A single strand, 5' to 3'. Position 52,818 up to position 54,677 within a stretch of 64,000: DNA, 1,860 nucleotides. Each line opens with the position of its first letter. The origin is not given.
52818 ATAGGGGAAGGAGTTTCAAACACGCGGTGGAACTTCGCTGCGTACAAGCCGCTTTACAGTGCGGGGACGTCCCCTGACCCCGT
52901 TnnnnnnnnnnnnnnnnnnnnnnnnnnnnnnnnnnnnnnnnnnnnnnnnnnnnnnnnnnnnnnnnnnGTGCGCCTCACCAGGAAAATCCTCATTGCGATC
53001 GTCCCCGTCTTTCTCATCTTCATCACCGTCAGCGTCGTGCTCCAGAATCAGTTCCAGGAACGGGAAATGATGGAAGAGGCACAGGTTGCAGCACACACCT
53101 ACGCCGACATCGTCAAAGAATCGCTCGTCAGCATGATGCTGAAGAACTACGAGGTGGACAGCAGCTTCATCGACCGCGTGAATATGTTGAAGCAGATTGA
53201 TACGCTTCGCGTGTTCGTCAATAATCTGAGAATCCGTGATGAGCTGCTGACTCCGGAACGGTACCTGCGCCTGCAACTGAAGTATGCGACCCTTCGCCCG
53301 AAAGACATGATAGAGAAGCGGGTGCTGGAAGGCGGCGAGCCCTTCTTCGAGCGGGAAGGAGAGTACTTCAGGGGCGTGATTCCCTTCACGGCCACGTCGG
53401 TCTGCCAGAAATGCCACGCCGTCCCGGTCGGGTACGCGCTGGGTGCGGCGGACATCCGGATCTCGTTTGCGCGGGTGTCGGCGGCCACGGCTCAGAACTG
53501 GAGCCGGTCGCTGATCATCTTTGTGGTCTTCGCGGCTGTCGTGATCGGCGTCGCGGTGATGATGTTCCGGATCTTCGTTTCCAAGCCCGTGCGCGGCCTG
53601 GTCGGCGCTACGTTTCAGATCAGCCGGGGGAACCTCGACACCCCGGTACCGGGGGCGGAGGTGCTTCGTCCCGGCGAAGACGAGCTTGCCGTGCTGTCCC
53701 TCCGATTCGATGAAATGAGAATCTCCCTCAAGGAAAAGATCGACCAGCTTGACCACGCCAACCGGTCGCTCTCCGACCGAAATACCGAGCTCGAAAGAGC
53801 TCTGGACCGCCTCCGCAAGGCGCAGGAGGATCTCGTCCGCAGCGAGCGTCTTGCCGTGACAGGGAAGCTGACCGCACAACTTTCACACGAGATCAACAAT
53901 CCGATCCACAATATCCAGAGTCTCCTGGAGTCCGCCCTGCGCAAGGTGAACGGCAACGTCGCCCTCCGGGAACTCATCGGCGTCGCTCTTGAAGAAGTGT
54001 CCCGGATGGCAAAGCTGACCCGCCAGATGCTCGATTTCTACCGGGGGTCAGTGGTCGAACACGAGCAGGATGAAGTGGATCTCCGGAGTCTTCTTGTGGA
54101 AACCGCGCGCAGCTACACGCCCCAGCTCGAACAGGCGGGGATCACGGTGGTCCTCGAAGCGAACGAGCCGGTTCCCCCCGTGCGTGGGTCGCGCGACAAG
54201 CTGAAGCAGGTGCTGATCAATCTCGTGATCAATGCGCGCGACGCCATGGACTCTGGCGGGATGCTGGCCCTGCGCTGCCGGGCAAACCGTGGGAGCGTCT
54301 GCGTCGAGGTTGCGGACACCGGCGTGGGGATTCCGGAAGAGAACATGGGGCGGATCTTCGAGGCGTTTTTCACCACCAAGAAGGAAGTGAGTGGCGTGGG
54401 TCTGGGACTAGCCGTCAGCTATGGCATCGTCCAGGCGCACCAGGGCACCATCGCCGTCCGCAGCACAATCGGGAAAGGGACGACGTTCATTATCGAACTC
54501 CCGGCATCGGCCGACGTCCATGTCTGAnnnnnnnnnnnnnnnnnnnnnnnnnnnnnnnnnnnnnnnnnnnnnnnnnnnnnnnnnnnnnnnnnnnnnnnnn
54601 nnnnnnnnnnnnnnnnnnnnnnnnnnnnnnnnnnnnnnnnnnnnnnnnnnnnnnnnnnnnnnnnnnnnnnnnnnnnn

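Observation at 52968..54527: Histidine kinase with CxxCH in its extracytoplasmic sensor (heme-based redox sensing?)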

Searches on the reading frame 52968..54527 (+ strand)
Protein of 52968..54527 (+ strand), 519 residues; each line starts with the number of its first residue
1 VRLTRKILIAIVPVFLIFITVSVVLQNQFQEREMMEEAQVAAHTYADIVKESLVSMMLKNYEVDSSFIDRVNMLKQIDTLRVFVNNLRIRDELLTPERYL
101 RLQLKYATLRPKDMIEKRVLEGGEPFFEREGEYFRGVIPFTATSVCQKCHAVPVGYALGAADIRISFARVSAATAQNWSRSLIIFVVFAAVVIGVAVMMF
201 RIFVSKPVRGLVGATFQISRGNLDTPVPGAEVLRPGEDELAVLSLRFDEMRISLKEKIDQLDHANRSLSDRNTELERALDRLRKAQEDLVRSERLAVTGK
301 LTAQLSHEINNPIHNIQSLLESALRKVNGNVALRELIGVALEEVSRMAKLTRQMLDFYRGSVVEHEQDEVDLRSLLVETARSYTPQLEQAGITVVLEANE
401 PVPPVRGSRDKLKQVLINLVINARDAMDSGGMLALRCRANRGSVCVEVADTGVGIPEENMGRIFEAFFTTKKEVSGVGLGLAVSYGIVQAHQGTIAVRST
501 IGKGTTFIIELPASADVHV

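Call 3: search_protein_families(library=pfam, proteins=[window:52968-54527:+], max_evalue=0.01)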
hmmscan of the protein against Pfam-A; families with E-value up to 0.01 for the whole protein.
window:52968-54527:+ (519 aa): 3 families
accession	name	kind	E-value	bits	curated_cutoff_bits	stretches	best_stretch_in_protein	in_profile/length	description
PF02518.31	HATPase_c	-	1.9e-25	89.9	26.4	1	408-513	2-109/111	Histidine kinase-, DNA gyrase B-, and HSP90-like ATPase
PF00512.31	HisKA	-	8.4e-11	42.2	26.9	1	300-359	4-62/66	His Kinase A (phospho-acceptor) domain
PF00672.30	HAMP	-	0.00029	21.5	25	1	204-255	6-52/53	HAMP domain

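Call 4: search_protein_families(library=ncbifam, proteins=[window:52968-54527:+], max_evalue=0.01)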
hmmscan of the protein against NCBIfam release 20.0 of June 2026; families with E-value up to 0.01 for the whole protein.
window:52968-54527:+ (519 aa): 86 families (the best 25 are shown)
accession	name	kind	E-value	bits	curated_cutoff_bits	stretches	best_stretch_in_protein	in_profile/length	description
NF008468.0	PRK11360.1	equivalog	7e-56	189.8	646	1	283-514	381-609/616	two-component system sensor histidine kinase AtoS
NF007688.0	PRK10364.1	equivalog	1.3e-44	152.7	479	1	277-515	219-453/460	two-component system sensor histidine kinase ZraS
NF052574.1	HisKinEspCMyxo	equivalog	2.8e-42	144.9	1200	1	279-515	398-639/785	serine histidine kinase EspC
NF038348.1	T2SS_HK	subfamily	1.4e-40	139.3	450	2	334-513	398-573/574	histidine kinase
NF010411.0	PRK13837.1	equivalog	2.7e-40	138.2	647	1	237-518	389-680/828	two-component system VirA-like sensor kinase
NF046044.1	PnpS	equivalog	9.9e-39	133.4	400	1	303-512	175-390/390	two-component system histidine kinase PnpS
NF033092.0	HK_WalK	equivalog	1.3e-37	129.7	725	1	302-512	376-593/594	cell wall metabolism sensor histidine kinase WalK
NF052573.1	HisKinEspAMyxo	equivalog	1.2e-34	119.5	1400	1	280-514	366-612/755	serine histidine kinase EspA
NF047794.1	HisKinPtgB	equivalog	4.7e-34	117.7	1000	1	177-510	331-652/656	two-component system sensor histidine kinase PgtB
TIGR02966.1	phoR_proteo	equivalog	7.5e-33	113.9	334.2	1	299-510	115-332/333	phosphate regulon sensor histidine kinase PhoR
NF046020.1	HisKinCckABruc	equivalog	3e-32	111.4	1000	1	285-514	467-708/868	cell cycle histidine kinase CckA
NF045911.1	TCSHisKinNblS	equivalog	1.2e-31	109.7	1000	1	298-512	388-619/621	two-component system sensor histidine kinase NblS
NF040691.1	MtrAB_MtrB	equivalog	1.3e-31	110.3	450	2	339-517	313-496/507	MtrAB system histidine kinase MtrB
NF006800.0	PRK09303.1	equivalog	1.4e-31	109.8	342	1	254-513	109-377/383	histidine kinase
TIGR01386.1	cztS_silS_copS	subfamily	4.8e-31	108.2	292.55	1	300-512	243-457/457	heavy metal sensor histidine kinase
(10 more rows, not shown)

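Call 41: search_protein_families(library=pfam, alignment_id=A2, max_evalue=0.01)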
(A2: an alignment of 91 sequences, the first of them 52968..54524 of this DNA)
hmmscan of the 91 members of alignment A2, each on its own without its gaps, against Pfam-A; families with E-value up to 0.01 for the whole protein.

A. member 1, window:52968-54524:+ (519 aa): 3 families
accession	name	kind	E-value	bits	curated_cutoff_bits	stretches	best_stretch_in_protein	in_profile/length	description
PF02518.31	HATPase_c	-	1.9e-25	89.9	26.4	1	408-513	2-109/111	Histidine kinase-, DNA gyrase B-, and HSP90-like ATPase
PF00512.31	HisKA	-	8.4e-11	42.2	26.9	1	300-359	4-62/66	His Kinase A (phospho-acceptor) domain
PF00672.30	HAMP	-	0.00029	21.5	25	1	204-255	6-52/53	HAMP domain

B. families by the number of members that match (of 91 scanned): 60 families (the first 25 are shown)
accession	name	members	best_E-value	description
PF00672.30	HAMP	72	2.5e-20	HAMP domain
PF00015.26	MCPsignal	48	1.2e-57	Methyl-accepting chemotaxis protein (MCP) signalling domain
PF02518.31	HATPase_c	24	1.2e-31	Histidine kinase-, DNA gyrase B-, and HSP90-like ATPase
PF00512.31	HisKA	23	5.6e-14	His Kinase A (phospho-acceptor) domain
PF13581.12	HATPase_c_2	21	1.7e-14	Histidine kinase-like ATPase domain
PF21563.3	Mcp40H-20_sensor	17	4.8e-09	Methyl-accepting chemotaxis sensory transducer, class 40H, sensor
PF14501.12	HATPase_c_5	11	4.3e-07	GHKL domain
PF06103.16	DUF948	9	4.8e-07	Bacterial protein of unknown function (DUF948)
PF00990.26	GGDEF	8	5.4e-50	Diguanylate cyclase, GGDEF domain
PF11845.13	Tll0287-like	8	0.00018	Tll0287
PF10090.15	HPTransfase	8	0.00018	Histidine phosphotransferase C-terminal domain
PF04108.17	ATG17_like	6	5.7e-05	Autophagy protein ATG17-like domain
PF06009.19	Laminin_II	5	5.4e-05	Laminin Domain II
PF13682.11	CZB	4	1.2e-16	Chemoreceptor zinc-binding domain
PF13589.12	HATPase_c_3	3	0.00096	Histidine kinase-, DNA gyrase B-, and HSP90-like ATPase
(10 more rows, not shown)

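Call 81: list_cluster_members(proteins=[window:52968-54524:+, window:52902-54524:+, window:54520-55917:+, window:56133-56687:+, window:57955-58404:+])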
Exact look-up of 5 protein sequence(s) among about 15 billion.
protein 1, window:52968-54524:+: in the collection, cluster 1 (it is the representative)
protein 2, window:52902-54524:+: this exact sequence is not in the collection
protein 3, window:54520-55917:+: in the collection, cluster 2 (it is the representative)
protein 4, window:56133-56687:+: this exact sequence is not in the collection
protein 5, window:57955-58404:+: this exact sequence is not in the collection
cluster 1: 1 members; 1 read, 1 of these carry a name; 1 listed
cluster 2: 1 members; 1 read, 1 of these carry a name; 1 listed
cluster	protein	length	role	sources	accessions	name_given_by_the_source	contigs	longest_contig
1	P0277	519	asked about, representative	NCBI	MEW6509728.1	MAG: ATP-binding protein [Bacteroidota bacterium]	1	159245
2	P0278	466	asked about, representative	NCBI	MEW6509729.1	MAG: sigma-54 dependent transcriptional regulator [Bacteroidota bacterium]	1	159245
